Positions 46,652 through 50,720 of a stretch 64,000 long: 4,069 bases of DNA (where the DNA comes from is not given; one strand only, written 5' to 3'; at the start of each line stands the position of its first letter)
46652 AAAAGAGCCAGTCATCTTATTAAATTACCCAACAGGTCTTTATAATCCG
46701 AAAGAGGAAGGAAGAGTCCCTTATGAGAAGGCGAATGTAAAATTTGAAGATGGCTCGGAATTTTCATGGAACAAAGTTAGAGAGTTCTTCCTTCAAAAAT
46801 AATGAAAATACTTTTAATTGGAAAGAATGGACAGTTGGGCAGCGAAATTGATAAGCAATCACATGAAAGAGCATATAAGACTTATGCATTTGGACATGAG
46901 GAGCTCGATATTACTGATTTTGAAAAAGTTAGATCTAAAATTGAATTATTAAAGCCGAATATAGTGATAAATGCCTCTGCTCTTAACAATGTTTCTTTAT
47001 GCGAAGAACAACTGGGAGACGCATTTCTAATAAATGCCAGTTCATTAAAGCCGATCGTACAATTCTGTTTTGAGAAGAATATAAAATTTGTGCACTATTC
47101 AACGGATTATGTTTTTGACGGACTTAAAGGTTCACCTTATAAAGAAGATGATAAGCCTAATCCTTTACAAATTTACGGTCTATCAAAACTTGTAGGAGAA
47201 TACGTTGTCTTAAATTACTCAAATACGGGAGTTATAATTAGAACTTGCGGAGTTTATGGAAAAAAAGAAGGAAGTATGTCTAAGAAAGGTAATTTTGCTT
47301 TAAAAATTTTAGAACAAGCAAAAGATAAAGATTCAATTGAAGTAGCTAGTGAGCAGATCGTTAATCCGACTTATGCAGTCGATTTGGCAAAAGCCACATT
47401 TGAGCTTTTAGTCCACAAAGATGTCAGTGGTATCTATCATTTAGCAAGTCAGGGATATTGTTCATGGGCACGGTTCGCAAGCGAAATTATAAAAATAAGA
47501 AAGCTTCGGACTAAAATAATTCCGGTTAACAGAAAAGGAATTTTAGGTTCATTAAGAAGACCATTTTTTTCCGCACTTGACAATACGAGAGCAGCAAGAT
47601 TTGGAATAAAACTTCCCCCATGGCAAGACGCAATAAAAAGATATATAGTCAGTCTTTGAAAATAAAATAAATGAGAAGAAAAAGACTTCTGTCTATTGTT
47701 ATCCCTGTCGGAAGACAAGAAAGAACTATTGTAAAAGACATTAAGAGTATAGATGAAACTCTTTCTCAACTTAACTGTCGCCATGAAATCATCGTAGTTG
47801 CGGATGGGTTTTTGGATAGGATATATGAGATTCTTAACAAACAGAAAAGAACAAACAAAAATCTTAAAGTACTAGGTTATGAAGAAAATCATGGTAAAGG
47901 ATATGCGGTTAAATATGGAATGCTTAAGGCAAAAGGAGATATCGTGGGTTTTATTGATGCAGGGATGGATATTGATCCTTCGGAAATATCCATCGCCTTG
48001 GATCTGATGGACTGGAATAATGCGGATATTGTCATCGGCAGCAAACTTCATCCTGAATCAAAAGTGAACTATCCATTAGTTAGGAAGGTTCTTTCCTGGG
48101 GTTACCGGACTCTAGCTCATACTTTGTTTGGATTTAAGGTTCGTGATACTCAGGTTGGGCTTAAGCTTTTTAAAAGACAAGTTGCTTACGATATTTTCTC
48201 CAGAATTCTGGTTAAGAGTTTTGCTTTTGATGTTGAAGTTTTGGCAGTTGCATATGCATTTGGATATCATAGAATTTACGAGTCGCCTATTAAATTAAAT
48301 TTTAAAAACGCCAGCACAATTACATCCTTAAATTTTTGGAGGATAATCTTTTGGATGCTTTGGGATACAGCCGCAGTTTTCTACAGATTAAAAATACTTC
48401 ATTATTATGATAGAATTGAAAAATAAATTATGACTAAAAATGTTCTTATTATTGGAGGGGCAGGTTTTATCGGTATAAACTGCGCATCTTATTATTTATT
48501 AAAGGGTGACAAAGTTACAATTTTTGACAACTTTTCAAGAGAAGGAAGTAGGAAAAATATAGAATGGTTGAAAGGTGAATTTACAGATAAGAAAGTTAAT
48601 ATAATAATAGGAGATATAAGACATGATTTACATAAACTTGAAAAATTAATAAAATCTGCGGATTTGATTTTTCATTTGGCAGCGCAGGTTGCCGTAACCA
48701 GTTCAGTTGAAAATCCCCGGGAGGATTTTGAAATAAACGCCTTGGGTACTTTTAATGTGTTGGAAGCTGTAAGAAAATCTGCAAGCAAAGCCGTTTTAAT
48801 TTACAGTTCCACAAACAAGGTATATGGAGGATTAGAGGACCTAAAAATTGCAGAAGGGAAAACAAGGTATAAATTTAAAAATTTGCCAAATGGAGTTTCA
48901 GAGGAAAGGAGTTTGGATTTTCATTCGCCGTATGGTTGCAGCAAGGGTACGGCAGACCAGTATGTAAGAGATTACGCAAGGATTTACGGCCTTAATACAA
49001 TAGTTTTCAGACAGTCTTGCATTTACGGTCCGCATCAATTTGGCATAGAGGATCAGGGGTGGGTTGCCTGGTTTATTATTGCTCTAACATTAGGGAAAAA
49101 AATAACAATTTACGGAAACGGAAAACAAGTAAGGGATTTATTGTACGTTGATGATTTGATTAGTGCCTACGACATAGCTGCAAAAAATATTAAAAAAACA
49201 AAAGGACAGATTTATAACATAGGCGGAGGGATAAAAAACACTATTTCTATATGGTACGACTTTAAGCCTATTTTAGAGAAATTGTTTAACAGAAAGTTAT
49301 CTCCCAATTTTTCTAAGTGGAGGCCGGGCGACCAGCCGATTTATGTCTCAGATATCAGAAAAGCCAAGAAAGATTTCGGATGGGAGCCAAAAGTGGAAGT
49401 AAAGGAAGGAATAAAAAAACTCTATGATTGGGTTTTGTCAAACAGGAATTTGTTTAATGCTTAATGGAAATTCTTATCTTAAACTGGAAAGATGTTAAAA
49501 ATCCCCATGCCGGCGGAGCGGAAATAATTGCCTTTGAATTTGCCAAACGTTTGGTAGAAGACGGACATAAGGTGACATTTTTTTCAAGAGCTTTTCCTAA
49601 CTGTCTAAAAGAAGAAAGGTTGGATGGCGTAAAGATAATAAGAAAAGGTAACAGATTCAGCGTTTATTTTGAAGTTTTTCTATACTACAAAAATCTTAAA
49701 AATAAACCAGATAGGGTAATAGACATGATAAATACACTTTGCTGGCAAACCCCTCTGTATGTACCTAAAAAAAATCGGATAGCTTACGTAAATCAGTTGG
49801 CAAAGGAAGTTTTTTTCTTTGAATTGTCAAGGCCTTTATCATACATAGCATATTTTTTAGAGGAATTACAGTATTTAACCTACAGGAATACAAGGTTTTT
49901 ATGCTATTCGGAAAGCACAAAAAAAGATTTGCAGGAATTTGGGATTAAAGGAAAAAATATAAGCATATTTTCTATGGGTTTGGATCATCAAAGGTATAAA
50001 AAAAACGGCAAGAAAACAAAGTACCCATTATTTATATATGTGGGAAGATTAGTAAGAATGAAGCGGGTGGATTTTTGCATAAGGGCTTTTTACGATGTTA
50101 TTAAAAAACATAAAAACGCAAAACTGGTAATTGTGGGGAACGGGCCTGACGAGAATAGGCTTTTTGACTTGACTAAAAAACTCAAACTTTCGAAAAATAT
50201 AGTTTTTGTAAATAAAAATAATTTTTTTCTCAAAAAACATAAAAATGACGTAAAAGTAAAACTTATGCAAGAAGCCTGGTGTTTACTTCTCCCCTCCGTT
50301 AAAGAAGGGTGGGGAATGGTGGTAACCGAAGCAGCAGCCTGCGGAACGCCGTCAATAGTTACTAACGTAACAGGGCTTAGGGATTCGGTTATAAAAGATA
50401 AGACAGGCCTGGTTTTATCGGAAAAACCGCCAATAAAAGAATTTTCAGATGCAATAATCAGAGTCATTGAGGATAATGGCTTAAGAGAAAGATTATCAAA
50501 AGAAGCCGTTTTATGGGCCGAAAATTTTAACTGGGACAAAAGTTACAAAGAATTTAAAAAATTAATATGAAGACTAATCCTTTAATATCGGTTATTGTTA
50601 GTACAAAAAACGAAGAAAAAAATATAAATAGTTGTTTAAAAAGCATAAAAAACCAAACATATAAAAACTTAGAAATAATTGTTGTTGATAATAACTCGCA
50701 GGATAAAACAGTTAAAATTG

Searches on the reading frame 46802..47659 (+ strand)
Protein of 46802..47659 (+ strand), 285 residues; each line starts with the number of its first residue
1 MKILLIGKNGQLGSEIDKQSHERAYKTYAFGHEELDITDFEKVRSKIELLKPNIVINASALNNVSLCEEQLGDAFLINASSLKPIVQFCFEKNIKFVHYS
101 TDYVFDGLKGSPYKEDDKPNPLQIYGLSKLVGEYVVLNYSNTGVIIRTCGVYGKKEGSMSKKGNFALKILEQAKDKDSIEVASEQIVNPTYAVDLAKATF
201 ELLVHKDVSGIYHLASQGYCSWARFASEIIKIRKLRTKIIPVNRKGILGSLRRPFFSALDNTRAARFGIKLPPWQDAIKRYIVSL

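Call 10: search_protein_families(library=pfam, proteins=[window:46802-47659:+], max_evalue=0.0001)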
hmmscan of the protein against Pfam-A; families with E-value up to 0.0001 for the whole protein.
window:46802-47659:+ (285 aa): 5 families
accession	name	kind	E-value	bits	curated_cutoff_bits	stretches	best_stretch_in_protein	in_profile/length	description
PF04321.23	RmlD_sub_bind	-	4e-75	253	27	1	1-282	1-282/287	RmlD substrate binding domain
PF01370.27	Epimerase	-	6.8e-23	81.8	20.9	1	3-212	1-237/240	NAD dependent epimerase/dehydratase family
PF16363.11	GDP_Man_Dehyd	-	5.4e-12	46.2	27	1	29-169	53-197/332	GDP-mannose 4,6 dehydratase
PF02719.21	Polysacc_synt_2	-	3.6e-08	33.4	20.2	1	3-143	26-156/293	Polysaccharide biosynthesis protein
PF07993.18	NAD_binding_4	-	2.8e-05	23.9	20.1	1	53-164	90-220/258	Male sterility protein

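Call 18: search_protein_families(library=ncbifam, proteins=[window:46802-47659:+], max_evalue=1e-10)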
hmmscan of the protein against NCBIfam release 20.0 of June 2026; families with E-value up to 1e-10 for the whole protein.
window:46802-47659:+ (285 aa): 3 families
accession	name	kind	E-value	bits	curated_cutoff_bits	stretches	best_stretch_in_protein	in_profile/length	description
TIGR01214.1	rmlD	equivalog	1.4e-74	250.7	224.05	1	2-282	1-282/285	dTDP-4-dehydrorhamnose reductase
NF007440.0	PRK09987.1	equivalog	2.9e-37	128.6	308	1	1-282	1-290/299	dTDP-4-dehydrorhamnose reductase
TIGR02197.1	heptose_epim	equivalog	5.3e-11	42.2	274.6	1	41-234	57-261/316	ADP-glyceromanno-heptose 6-epimerase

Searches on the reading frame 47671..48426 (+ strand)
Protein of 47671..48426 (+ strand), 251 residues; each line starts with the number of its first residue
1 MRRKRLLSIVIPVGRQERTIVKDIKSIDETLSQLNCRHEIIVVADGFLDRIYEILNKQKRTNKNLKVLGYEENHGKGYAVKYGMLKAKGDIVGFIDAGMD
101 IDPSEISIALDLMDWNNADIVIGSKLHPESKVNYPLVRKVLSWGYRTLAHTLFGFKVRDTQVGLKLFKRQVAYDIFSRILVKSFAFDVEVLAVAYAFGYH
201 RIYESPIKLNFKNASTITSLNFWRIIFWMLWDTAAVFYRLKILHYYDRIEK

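Call 6: search_protein_families(library=ncbifam, proteins=[window:47671-48426:+], max_evalue=0.00001)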
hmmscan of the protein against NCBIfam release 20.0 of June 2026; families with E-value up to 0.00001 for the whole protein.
window:47671-48426:+ (251 aa): 14 families
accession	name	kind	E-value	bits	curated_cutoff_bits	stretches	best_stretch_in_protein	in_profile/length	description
NF047588.1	GlcsyltransPgfSStrep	equivalog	2.6e-11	43.3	500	1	7-176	3-168/308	glycosyltransferase PgfS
TIGR03937.1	PgaC_IcaA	equivalog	1e-10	41.2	422.3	1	5-105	45-142/407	poly-beta-1,6-N-acetyl-D-glucosamine synthase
NF007482.0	PRK10073.1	equivalog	2.3e-10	40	423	1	3-121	4-118/334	glycosyltransferase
NF041875.1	EPS_EpsD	equivalog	2e-09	37.3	370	1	24-136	14-127/325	exopolysaccharide biosynthesis glycosyltransferase EpsD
NF007986.1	PRK10714.1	equivalog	9.7e-09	34.7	529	1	7-114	8-116/316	undecaprenyl-phosphate 4-deoxy-4-formamido-L-arabinose transferase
NF010496.0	PRK13915.1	equivalog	2.3e-08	33.5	262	1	3-99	29-127/307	glucosyl-3-phosphoglycerate synthase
NF047683.1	TeichurnBiosyTuaG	equivalog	4.9e-08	32.9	400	1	2-116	3-114/252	teichuronic acid biosynthesis protein TuaG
NF058614.1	PPMAGASynPpgS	equivalog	1.8e-07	30.8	370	1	9-215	4-202/226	polyprenyl-phospho-N-acetylgalactosaminyl synthase PpgS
NF038302.1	EPS_HpsE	equivalog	2.3e-07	30.1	300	1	7-135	3-133/307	hormogonium polysaccharide biosynthesis glycosyltransferase HpsE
NF041394.1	GtaseAglG_Halo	equivalog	1.1e-06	28.2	440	1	26-130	21-123/304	glucosyl-dolichyl phosphate glucuronosyltransferase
NF041391.1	DPhHxTase_Halo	equivalog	1.5e-06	27.4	375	1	34-209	21-183/213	dolichyl-phosphate hexose transferase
TIGR03965.1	mycofact_glyco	equivalog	2.4e-06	26.7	280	1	7-97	76-163/467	mycofactocin biosynthesis glycosyltransferase MftF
TIGR04283.1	glyco_like_mftF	equivalog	6.6e-06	25.9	182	1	7-103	1-87/221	TIGR04283 family arsenosugar biosynthesis glycosyltransferase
TIGR03111.1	glyc2_xrt_Gpos1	hypoth_equivalog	7.6e-06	25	363.95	1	7-104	51-147/439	TIGR03111 family XrtG-associated glycosyltransferase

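Call 7: search_protein_families(library=pfam, proteins=[window:47671-48426:+], max_evalue=0.00001)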
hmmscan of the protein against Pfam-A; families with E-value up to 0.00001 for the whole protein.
window:47671-48426:+ (251 aa): 1 family
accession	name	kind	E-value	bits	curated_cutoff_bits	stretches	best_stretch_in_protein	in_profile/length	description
PF00535.33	Glycos_transf_2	-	5.8e-17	62.6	23.3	1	8-176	1-168/168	Glycosyl transferase family 2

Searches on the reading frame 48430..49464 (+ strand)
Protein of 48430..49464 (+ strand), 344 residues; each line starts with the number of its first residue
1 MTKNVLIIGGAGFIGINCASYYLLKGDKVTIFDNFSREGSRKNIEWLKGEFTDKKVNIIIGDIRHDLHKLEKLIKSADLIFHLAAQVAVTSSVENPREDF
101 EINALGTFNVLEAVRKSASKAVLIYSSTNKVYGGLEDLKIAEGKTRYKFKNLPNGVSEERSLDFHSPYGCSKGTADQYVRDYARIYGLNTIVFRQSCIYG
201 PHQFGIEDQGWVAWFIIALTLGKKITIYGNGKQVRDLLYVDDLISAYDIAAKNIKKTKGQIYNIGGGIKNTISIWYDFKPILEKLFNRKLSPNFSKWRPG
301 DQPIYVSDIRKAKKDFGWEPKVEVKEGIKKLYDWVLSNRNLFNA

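Call 6: search_protein_families(library=ncbifam, proteins=[window:48430-49464:+], max_evalue=0.00001)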
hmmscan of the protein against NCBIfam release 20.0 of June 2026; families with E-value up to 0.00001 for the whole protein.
window:48430-49464:+ (344 aa): 26 families (the best 25 are shown)
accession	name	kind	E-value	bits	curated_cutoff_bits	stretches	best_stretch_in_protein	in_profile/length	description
TIGR01181.1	dTDP_gluc_dehyt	equivalog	4.8e-55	186.9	365.1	1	5-341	2-317/321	dTDP-glucose 4,6-dehydratase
TIGR01179.1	galE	equivalog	1.7e-40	138.8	262.3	1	4-340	1-330/332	UDP-glucose 4-epimerase GalE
NF007490.0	PRK10084.1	subfamily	7.8e-38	130.4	649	1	5-341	3-340/361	dTDP-glucose 4,6-dehydratase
NF007582.0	PRK10217.1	equivalog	4.7e-34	118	698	1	3-341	2-337/355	dTDP-glucose 4,6-dehydratase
TIGR04180.1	EDH_00030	hypoth_equivalog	2.1e-32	112.4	475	1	5-322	1-296/297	NAD-dependent 4,6-dehydratase LegB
NF011728.1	PRK15181.1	equivalog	3.8e-26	91.9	760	1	3-338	16-340/348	Vi polysaccharide biosynthesis UDP-N-acetylglucosaminuronic acid C-4 epimerase TviC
NF007956.0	PRK10675.1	subfamily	5.2e-26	91.6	394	1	4-335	2-329/338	UDP-glucose 4-epimerase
TIGR02622.1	CDP_4_6_dhtase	equivalog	4.4e-24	85.3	278.45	1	2-335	4-330/352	CDP-glucose 4,6-dehydratase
NF008872.0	PRK11908.1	equivalog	4.7e-19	68.6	294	1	3-274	2-260/349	bifunctional UDP-4-keto-pentose/UDP-xylose synthase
NF043036.1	ErythonDh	equivalog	2.4e-18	66.4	325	1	4-194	2-175/321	D-erythronate dehydrogenase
NF005998.1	PRK08125.1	equivalog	2.1e-17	62.8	777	1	3-334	316-648/649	bifunctional UDP-4-amino-4-deoxy-L-arabinose formyltransferase/UDP-glucuronic acid oxidase ArnA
TIGR02197.1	heptose_epim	equivalog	4.4e-17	62.2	274.6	1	5-336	1-314/316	ADP-glyceromanno-heptose 6-epimerase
NF042423.1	oxyalk_red_Shew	equivalog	2.9e-16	59.5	580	1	3-258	9-228/331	2-alkyl-3-oxoalkanoate reductase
NF042422.1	oxyalk_red_OleD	equivalog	4.8e-16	59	580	1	4-253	2-217/329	2-alkyl-3-oxoalkanoate reductase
TIGR03466.1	HpnA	hypoth_equivalog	1.1e-12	47.5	367.65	1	4-204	2-176/327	hopanoid-associated sugar epimerase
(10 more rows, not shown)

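Call 7: search_protein_families(library=pfam, proteins=[window:48430-49464:+], max_evalue=0.00001)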
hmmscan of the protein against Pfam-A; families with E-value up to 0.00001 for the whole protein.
window:48430-49464:+ (344 aa): 6 families
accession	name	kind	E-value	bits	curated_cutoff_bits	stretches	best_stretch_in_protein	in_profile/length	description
PF16363.11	GDP_Man_Dehyd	-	6.9e-52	177.4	27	1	6-330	1-331/332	GDP-mannose 4,6 dehydratase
PF01370.27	Epimerase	-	2.7e-48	164.9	20.9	1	5-265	1-240/240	NAD dependent epimerase/dehydratase family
PF01073.25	3Beta_HSD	-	5.4e-21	75.3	22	1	6-259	1-237/280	3-beta hydroxysteroid dehydrogenase/isomerase family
PF07993.18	NAD_binding_4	-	3.3e-18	66.2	20.1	1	33-244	40-255/258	Male sterility protein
PF02719.21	Polysacc_synt_2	-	1.8e-10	40.9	20.2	1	5-130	1-130/293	Polysaccharide biosynthesis protein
PF04321.23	RmlD_sub_bind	-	5.9e-08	32.6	27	1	38-202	33-155/287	RmlD substrate binding domain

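Call 35: search_solved_structures(query=window:48430-49464:+, show_alignments=1, max_evalue=1e-15)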
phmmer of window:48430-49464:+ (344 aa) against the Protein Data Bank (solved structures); distinct sequences matched with E-value up to 1e-15: 65 (the best 60 are shown).
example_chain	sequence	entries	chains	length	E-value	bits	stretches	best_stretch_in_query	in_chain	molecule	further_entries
9rl0_E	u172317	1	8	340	8.6e-106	357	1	5-335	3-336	CDP-tyvelose 2-epimerase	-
1orr_A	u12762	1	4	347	1.1e-96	327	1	5-337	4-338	CDP-tyvelose-2-epimerase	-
2hun_A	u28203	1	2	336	1.2e-38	136.1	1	4-339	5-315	336aa long hypothetical dTDP-glucose 4,6-dehydratase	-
4zrm_A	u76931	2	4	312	2.4e-36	128.6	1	3-333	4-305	UDP-glucose 4-epimerase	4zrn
6bi4_A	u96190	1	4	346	9.5e-36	126.7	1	3-339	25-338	dTDP-glucose 4,6-dehydratase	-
1g1a_A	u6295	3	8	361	1.2e-32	116.4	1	5-341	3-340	DTDP-D-GLUCOSE 4,6-DEHYDRATASE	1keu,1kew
1kep_A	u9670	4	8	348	4.7e-32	114.5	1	3-342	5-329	dTDP-D-glucose 4,6-dehydratase | DTDP-GLUCOSE 4,6-DEHYDRATASE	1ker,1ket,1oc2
7ys8_A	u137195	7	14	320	6.8e-32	114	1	5-334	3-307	UDP-glucose 4-epimerase | UDP-glucose 4-epimerase along with EC 5.1.3.2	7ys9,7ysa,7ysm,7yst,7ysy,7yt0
8du1_A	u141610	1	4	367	6e-31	110.9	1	3-340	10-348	dTDP-glucose 4,6-dehydratase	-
6bwl_A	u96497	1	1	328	2.3e-30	108.9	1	5-337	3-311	Pal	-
8vr2_A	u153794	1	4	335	2.1e-29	105.8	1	3-340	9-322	NAD-dependent epimerase/dehydratase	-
1bxk_A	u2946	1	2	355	2.4e-29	105.6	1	3-340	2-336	PROTEIN (DTDP-GLUCOSE 4,6-DEHYDRATASE)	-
4lk3_A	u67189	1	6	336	1.9e-26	96.1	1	3-332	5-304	UDP-glucuronic acid decarboxylase 1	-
4m55_A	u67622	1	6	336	3.3e-26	95.3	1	3-332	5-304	UDP-glucuronic acid decarboxylase 1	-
4gll_A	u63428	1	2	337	3.3e-26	95.3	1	3-332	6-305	UDP-glucuronic acid decarboxylase 1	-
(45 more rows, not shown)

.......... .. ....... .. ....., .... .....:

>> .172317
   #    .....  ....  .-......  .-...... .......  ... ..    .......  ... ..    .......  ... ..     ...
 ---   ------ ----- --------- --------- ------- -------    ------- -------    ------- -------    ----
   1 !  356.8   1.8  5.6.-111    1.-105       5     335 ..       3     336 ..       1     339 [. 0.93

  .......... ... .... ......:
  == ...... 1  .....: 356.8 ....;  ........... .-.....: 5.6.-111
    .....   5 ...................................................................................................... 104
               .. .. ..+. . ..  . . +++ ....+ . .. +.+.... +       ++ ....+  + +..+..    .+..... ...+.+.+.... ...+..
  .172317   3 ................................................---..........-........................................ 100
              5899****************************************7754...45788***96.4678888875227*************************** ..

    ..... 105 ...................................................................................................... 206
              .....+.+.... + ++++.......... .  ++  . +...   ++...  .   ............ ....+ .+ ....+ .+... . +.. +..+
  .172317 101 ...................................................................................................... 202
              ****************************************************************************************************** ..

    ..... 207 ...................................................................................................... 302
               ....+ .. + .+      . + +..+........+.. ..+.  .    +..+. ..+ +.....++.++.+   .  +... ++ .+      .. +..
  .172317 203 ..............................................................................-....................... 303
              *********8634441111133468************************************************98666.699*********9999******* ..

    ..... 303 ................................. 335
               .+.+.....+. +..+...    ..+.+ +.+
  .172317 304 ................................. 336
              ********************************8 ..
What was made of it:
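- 48430..49464 (+): CDP-tyvelose/paratose 2-epimerase (TyvE, SDR1E) homolog, 344 aa, with the STNKVYG motif. PDB 9rl0 357 bits, E 8.6e-106; 1orr 327 bits, E 1.1e-96; next best hit 136 bits (call 35).
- On CDP-tyvelose 2-epimerase (SDR1E), for the gene at 48430-49464: STNKVYG and YGCSK are present (call 35).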

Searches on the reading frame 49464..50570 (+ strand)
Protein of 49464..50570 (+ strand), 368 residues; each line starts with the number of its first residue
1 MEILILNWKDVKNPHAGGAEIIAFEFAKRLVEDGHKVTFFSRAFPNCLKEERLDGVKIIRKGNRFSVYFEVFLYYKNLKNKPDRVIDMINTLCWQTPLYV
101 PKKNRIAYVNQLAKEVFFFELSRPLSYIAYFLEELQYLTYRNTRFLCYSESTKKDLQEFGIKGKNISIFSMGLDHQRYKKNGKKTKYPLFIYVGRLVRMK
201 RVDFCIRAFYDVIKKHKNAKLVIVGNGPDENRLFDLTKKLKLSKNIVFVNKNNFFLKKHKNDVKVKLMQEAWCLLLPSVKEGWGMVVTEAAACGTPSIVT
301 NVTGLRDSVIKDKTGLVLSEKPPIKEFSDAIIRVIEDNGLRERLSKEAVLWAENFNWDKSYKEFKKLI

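Call 6: search_protein_families(library=ncbifam, proteins=[window:49464-50570:+], max_evalue=0.00001)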
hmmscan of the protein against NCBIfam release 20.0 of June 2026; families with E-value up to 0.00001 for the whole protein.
window:49464-50570:+ (368 aa): 32 families (the best 25 are shown)
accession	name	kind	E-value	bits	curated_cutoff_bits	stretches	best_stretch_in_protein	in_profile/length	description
TIGR03999.1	thiol_BshA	equivalog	7.2e-29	100.9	273.7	1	179-366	191-368/375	N-acetyl-alpha-D-glucosaminyl L-malate synthase BshA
TIGR03449.1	mycothiol_MshA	equivalog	1.9e-27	96.2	462.5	1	163-365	196-397/406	D-inositol-3-phosphate glycosyltransferase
NF041010.1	glycosy_Agl16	equivalog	2e-22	79.5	575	1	14-365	12-345/352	glycosylation protein Agl16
TIGR03088.1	stp2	hypoth_equivalog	7.4e-19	68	409.05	1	180-366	187-368/374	TIGR03088 family PEP-CTERM/XrtA system glycosyltransferase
TIGR04157.1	glyco_rSAM_CFB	subfamily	3.7e-18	65.7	400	1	141-363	169-401/406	TIGR04157 family glycosyltransferase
NF007396.0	PRK09922.1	equivalog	2.3e-17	62.9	385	1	145-342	139-331/361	lipopolysaccharide 1,6-galactosyltransferase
NF047880.1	glyco_SdgA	exception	9.1e-17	60.8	800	1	174-367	302-486/488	serine-aspartate repeat adhesin O-glycosyltransferase SdgA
NF050063.1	ProtGlycPglJ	equivalog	1.4e-16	60.7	500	1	141-357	144-352/363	N-acetylgalactosamine-N,N'-diacetylbacillosaminyl-diphospho-undecaprenol 4-alpha-N-acetylgalactosaminyltransferase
NF041876.1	EPS_EpsE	equivalog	2.7e-16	59.8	400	1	163-348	185-372/389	exopolysaccharide biosynthesis GT4 family glycosyltransferase EpsE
TIGR04047.1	MSMEG_0565_glyc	hypoth_equivalog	1.9e-14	53.5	259.85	1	174-361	169-364/373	MSMEG_0565 family glycosyltransferase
TIGR02149.1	glgA_Coryne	subfamily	3.8e-14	52.6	302.4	1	177-359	194-378/391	glycogen synthase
NF046085.1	XrtY_assoc_Gly1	equivalog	4.5e-14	52.1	400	1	143-350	162-362/387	XrtY-associated glycosyltransferase XYAG1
NF038295.1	EPS_HpsP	equivalog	5.7e-14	51.9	550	1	177-359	197-375/388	hormogonium polysaccharide biosynthesis glycosyltransferase HpsP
TIGR02095.1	glgA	subfamily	7.6e-13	47.9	328.45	1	184-367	291-473/477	glycogen/starch synthase, ADP-glucose type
NF012028.0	PRK15484.1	subfamily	1.6e-12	47.2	618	1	166-367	163-374/380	lipopolysaccharide N-acetylglucosaminyltransferase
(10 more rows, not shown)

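Call 7: search_protein_families(library=pfam, proteins=[window:49464-50570:+], max_evalue=0.00001)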
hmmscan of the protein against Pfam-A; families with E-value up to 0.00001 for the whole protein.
window:49464-50570:+ (368 aa): 4 families
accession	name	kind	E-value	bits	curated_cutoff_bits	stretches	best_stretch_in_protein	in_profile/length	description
PF00534.26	Glycos_transf_1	-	5.7e-40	137.1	26.4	1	179-348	7-169/172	Glycosyl transferases group 1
PF13692.12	Glyco_trans_1_4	-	2.4e-28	99.6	27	1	188-337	2-142/142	Glycosyl transferases group 1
PF20706.3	GT4-conflict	-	2.6e-13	50.2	26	1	163-312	171-322/385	Family 4 Glycosyltransferase in conflict systems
PF13439.12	Glyco_transf_4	-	1.8e-11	44.8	28.5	1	17-177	2-170/170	Glycosyltransferase Family 4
